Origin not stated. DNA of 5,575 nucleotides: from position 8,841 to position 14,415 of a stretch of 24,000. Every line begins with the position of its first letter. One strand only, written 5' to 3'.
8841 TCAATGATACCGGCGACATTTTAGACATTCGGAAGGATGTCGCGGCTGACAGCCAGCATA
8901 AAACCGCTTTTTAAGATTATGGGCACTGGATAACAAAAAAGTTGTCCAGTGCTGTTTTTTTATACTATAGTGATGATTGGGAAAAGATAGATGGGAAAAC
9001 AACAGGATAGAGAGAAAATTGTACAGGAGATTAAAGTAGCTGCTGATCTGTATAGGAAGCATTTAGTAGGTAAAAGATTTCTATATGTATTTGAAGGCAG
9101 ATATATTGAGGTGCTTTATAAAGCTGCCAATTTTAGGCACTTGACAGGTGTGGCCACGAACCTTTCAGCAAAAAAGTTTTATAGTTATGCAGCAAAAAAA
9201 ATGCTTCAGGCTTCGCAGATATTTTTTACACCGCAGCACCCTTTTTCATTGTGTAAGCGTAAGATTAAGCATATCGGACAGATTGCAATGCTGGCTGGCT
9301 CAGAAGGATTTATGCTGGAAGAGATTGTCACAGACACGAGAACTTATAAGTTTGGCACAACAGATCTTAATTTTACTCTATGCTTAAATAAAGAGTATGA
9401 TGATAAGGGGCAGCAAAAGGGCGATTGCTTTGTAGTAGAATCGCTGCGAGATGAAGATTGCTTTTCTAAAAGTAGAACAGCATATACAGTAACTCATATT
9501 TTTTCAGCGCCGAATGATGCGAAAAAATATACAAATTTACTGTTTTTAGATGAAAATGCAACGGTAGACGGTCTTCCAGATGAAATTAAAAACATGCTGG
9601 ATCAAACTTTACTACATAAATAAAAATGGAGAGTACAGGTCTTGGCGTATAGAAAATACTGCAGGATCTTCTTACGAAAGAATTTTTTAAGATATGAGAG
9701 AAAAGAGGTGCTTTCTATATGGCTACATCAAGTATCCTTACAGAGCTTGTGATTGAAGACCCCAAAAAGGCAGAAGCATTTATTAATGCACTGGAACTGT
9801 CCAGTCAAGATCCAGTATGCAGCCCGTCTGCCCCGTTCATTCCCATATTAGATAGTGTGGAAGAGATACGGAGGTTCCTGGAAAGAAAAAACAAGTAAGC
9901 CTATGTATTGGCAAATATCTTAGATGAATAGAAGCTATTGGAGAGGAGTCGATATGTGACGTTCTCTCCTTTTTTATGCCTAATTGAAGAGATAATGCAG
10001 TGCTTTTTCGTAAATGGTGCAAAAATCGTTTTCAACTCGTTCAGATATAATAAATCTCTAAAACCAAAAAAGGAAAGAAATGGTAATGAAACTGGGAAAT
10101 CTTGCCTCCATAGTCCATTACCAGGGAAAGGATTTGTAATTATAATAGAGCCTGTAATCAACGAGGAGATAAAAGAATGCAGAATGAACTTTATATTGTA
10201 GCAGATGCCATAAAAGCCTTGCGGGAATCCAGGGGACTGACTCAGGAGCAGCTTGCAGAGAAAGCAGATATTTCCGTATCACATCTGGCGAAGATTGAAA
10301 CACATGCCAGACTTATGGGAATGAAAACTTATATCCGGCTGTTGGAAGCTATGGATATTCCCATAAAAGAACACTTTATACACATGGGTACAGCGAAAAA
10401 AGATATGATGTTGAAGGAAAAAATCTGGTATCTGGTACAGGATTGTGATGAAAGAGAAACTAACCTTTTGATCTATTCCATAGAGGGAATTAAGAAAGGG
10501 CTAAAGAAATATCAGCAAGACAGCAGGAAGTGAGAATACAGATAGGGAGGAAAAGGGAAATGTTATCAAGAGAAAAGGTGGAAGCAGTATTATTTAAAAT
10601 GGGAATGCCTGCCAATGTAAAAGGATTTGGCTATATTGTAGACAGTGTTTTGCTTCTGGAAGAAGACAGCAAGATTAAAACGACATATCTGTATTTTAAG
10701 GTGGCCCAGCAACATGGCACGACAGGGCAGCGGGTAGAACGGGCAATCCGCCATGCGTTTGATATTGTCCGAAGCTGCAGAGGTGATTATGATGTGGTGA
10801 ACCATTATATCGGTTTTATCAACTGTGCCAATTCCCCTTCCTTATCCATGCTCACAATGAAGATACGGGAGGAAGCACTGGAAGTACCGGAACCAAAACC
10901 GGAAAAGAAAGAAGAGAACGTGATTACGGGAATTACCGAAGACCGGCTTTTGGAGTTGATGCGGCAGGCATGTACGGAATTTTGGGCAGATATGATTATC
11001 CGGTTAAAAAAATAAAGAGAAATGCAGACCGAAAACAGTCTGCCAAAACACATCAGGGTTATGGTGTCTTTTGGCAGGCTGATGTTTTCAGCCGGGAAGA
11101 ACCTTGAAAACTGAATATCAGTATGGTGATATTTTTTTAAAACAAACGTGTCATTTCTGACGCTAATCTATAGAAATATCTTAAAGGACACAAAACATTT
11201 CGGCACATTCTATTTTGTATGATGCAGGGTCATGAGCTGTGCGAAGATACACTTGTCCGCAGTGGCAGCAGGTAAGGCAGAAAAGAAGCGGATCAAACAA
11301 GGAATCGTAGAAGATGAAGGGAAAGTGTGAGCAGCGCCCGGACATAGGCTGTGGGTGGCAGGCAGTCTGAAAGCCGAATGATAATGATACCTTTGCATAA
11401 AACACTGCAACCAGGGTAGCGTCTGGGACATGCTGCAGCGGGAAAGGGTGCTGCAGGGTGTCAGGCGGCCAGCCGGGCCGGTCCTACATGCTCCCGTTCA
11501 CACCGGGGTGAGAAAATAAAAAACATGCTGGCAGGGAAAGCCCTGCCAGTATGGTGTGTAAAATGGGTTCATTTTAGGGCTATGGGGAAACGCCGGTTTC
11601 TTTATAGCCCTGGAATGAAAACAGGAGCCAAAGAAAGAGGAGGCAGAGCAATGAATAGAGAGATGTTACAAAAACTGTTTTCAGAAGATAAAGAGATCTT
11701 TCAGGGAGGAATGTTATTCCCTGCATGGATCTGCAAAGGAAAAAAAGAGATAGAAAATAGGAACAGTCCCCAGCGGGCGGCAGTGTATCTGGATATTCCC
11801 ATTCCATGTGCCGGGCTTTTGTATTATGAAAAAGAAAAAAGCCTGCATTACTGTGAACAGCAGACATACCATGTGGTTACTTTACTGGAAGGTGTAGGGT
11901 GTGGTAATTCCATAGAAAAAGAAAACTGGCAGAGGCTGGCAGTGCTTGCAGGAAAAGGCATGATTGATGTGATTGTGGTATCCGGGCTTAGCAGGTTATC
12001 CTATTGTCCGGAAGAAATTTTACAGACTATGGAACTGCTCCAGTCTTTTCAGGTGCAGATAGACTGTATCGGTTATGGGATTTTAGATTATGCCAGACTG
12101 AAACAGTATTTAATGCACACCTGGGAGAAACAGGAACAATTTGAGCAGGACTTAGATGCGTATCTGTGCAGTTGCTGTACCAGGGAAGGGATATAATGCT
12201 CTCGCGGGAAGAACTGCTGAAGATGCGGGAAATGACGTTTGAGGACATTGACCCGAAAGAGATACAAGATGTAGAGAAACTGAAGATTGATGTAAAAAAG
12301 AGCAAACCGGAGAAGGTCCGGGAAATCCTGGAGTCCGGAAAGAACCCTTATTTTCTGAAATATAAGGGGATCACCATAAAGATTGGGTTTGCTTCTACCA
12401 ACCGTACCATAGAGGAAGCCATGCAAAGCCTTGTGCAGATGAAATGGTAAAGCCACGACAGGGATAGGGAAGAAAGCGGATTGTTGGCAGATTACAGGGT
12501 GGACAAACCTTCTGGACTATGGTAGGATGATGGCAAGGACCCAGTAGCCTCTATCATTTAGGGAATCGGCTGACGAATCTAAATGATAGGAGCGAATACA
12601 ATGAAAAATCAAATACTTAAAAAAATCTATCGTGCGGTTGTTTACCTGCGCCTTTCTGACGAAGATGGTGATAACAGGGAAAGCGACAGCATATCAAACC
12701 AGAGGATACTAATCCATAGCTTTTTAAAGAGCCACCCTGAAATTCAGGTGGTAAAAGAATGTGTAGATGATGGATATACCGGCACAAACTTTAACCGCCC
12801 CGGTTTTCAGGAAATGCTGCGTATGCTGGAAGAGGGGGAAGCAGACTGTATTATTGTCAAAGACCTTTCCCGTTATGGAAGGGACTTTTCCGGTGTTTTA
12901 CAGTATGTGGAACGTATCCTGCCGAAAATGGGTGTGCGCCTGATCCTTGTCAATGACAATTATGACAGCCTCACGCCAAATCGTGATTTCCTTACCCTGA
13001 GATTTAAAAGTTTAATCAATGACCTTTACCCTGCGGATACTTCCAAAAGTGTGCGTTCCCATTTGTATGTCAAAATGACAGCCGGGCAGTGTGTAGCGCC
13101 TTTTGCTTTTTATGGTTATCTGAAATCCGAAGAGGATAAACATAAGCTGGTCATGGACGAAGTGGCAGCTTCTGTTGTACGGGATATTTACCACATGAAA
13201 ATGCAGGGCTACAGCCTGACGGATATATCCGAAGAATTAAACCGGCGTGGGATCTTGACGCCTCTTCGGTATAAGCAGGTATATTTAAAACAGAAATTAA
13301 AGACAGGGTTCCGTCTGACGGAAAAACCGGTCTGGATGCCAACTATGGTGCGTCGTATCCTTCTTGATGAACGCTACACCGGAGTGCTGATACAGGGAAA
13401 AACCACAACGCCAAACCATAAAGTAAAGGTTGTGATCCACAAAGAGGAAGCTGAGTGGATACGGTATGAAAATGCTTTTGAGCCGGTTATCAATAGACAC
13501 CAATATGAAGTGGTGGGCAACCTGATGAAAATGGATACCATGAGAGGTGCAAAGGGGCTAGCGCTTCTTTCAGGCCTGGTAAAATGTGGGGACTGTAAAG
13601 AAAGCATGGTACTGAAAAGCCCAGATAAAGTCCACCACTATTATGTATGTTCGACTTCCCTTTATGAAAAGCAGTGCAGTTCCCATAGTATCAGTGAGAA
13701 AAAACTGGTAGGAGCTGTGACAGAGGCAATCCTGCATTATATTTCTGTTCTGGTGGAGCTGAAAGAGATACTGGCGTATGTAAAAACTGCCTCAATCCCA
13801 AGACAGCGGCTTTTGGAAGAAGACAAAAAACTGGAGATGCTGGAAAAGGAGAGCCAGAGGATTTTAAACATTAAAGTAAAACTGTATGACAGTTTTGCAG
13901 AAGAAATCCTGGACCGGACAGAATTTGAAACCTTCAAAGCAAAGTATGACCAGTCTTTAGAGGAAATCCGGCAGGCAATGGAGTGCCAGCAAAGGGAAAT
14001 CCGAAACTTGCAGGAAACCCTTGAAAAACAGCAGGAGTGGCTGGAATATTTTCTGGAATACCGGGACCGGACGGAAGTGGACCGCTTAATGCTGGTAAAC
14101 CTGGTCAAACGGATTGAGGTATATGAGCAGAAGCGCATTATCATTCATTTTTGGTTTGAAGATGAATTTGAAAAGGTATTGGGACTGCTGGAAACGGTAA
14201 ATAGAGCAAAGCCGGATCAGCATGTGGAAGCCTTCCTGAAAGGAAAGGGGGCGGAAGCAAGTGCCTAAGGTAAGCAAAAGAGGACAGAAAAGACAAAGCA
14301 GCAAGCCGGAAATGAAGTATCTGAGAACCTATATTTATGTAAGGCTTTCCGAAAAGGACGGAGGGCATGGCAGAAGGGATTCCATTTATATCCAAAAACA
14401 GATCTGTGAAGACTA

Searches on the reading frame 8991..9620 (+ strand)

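Call 48: search_protein_families(library=pfam, proteins=[window:8991-9620:+], max_evalue=0.001)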
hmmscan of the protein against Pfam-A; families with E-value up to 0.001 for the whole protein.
window:8991-9620:+ (210 aa): 1 family
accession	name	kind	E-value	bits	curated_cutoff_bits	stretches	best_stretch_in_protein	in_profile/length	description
PF18813.6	PBECR4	-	2.2e-22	80.8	27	1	14-188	2-187/188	phage-Barnase-EndoU-ColicinE5/D-RelE like nuclease4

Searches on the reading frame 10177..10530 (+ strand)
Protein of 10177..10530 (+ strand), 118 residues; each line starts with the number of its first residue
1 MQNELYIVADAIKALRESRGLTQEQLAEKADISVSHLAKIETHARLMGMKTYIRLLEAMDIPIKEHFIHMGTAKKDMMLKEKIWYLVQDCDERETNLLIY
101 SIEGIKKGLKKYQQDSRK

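Call 48: search_protein_families(library=pfam, proteins=[window:10177-10530:+], max_evalue=0.001)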
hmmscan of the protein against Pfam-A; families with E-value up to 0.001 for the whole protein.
window:10177-10530:+ (118 aa): 4 families
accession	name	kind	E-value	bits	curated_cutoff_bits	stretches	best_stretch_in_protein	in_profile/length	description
PF01381.28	HTH_3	-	2.2e-11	44.1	23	1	12-65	1-54/55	Helix-turn-helix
PF13560.12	HTH_31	-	7.9e-09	36.1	27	1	11-60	5-55/64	Helix-turn-helix domain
PF12844.13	HTH_19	-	1.9e-07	31.3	30.2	1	11-64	3-56/64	Helix-turn-helix domain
PF13413.12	HTH_25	-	9.9e-05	22.5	24.6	1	13-43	3-33/62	Helix-turn-helix domain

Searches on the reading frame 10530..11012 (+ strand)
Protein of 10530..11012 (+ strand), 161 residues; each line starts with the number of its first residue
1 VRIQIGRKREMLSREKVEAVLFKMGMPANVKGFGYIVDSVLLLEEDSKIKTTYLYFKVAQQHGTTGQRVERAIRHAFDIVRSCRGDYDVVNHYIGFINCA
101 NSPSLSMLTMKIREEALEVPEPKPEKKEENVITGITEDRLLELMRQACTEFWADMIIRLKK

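Call 48: search_protein_families(library=pfam, proteins=[window:10530-11012:+], max_evalue=0.001)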
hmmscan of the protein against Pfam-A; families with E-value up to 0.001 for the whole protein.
window:10530-11012:+ (161 aa): 1 family
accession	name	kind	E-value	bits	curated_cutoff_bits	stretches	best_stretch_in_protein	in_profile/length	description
PF08769.17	Spo0A_C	-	4.9e-16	59.1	25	1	17-97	1-83/104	Sporulation initiation factor Spo0A C terminal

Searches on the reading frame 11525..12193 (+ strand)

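Call 48: search_protein_families(library=pfam, proteins=[window:11525-12193:+], max_evalue=0.001)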
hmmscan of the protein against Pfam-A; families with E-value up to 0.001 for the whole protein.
window:11525-12193:+ (223 aa): 1 family
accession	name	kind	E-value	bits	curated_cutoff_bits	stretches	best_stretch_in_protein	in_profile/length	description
PF00239.26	Resolvase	-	2e-06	28.4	23.3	1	104-209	21-126/145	Resolvase, N terminal domain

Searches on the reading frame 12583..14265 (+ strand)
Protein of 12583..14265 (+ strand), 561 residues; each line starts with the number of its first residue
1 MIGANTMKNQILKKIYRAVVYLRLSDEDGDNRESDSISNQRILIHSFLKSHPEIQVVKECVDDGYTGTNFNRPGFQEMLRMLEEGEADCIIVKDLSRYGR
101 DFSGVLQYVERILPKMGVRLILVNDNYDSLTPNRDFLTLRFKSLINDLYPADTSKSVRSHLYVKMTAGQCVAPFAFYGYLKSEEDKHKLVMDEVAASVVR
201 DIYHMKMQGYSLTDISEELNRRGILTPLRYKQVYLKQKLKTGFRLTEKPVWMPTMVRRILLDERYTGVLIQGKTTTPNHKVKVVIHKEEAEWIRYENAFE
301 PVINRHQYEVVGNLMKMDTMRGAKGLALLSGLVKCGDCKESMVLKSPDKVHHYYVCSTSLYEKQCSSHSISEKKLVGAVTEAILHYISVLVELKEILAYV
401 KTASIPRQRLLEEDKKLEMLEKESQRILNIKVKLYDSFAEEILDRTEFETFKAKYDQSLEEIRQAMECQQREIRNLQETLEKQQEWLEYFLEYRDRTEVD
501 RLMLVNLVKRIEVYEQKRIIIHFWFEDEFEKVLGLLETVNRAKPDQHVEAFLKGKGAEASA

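Call 48: search_protein_families(library=pfam, proteins=[window:12583-14265:+], max_evalue=0.001)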
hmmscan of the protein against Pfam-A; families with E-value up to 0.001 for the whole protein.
window:12583-14265:+ (561 aa): 4 families
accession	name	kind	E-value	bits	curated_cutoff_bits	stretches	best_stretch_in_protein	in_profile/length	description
PF00239.26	Resolvase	-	8.6e-22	78.2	23.3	1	18-168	1-143/145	Resolvase, N terminal domain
PF07508.19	Recombinase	-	1.5e-17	64.1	21.1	1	194-315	2-99/102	Recombinase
PF13408.12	Zn_ribbon_recom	-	1.4e-13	51.5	25.3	1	328-383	1-57/58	Recombinase zinc beta ribbon domain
PF14287.11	DUF4368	-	0.00064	20.3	25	0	472-518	1-47/67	Domain of unknown function (DUF4368)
